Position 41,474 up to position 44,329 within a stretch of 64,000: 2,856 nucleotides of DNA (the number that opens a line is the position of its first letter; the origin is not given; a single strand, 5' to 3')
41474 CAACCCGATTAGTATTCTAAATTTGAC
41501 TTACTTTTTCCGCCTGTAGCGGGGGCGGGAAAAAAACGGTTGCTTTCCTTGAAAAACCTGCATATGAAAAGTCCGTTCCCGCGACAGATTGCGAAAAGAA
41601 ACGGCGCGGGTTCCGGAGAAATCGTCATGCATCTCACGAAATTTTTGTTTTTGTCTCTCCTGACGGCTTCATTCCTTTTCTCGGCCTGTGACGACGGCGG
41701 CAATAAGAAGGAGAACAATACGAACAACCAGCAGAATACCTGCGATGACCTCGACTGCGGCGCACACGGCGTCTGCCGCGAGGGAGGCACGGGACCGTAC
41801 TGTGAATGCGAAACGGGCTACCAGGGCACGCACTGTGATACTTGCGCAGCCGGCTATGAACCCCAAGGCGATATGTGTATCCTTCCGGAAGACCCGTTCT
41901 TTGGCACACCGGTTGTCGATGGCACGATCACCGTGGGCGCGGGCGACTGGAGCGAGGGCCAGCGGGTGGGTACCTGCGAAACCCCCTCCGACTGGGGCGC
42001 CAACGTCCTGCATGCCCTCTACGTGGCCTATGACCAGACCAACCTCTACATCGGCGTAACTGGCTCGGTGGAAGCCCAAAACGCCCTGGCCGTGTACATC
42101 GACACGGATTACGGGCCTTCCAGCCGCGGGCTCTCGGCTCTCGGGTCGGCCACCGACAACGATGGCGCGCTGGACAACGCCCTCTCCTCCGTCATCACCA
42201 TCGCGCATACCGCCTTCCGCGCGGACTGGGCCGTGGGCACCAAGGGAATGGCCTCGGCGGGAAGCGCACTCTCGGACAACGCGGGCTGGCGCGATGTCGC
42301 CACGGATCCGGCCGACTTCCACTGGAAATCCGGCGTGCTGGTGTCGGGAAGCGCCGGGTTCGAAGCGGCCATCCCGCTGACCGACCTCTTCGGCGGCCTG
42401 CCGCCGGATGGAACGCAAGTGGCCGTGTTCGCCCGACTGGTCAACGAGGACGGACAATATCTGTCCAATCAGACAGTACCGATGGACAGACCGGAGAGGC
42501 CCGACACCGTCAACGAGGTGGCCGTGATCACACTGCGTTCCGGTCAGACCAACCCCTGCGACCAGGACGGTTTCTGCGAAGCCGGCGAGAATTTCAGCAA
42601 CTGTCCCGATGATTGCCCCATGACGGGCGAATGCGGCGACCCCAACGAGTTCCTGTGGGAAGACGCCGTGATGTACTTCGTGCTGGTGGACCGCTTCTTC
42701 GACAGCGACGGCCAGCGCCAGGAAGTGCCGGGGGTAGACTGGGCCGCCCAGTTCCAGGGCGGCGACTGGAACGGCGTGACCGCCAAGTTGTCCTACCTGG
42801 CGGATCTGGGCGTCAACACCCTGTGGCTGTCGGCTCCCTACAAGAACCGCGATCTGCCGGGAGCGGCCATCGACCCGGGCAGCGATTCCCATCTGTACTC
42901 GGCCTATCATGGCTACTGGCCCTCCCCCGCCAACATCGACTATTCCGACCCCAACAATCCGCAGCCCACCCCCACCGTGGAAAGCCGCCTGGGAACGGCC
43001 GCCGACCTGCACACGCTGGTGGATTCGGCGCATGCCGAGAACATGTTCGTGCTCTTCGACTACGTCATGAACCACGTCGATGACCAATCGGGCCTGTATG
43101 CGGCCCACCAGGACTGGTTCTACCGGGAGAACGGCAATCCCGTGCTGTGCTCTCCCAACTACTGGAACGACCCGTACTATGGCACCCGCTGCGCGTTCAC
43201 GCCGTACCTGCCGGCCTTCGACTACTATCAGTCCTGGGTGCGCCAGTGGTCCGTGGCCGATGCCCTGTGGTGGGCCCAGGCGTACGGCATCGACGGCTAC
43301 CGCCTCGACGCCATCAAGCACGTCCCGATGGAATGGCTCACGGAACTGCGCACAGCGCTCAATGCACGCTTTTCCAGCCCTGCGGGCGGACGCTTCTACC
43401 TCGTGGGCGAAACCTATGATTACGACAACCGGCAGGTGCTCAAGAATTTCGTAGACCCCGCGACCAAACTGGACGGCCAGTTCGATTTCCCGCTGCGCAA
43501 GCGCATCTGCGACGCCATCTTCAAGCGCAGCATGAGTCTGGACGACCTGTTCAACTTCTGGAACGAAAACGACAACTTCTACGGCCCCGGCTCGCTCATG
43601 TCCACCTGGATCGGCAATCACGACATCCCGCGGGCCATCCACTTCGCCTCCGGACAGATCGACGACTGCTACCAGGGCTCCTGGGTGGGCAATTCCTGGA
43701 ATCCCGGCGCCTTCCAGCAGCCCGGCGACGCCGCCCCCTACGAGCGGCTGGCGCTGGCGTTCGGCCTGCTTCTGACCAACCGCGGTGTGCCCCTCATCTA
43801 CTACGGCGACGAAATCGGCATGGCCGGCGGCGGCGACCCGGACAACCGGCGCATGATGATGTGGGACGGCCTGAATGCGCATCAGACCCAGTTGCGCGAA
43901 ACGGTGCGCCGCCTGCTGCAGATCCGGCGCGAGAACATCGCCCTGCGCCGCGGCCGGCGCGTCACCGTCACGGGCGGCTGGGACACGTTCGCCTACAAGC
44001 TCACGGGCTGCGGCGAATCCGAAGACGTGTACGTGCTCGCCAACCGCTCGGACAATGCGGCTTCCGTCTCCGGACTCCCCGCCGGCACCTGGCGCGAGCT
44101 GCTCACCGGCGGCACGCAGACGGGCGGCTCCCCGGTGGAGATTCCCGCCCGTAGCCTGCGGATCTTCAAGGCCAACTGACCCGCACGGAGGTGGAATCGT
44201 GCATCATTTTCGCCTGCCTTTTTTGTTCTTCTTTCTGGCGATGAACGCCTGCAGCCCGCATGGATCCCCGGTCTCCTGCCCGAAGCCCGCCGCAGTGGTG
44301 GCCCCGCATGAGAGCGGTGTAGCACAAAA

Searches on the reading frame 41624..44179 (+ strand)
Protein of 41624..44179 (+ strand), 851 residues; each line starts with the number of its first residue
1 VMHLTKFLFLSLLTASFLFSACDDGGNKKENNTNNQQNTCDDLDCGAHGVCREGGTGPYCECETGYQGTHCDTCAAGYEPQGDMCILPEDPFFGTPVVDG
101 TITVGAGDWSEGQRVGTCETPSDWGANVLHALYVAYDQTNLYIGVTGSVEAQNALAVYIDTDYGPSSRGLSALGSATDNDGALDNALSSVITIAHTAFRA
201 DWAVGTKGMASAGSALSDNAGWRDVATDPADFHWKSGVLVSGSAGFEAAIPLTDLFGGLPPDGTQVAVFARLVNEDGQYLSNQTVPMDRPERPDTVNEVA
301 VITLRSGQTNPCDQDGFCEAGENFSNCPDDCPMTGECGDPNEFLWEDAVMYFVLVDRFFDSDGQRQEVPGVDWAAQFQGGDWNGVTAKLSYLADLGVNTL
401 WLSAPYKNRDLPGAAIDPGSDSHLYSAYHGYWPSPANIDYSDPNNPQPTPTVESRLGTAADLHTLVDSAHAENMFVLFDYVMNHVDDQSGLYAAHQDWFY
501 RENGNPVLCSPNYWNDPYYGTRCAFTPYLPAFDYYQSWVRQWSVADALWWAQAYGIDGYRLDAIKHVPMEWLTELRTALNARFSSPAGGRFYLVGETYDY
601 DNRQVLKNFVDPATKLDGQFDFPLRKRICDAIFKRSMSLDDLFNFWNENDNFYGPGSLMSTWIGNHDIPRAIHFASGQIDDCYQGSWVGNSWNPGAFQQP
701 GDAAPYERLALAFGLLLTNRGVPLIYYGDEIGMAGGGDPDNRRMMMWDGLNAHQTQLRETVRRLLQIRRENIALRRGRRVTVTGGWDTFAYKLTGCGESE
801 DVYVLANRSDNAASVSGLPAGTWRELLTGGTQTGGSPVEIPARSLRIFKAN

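Call 21: search_protein_families(library=pfam, proteins=[window:41624-44179:+], max_evalue=0.001)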
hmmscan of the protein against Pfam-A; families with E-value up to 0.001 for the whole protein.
window:41624-44179:+ (851 aa): 1 family
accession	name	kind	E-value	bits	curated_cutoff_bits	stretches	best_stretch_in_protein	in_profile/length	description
PF00128.31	Alpha-amylase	-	5.6e-34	118.6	22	1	352-748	1-391/446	Alpha amylase, catalytic domain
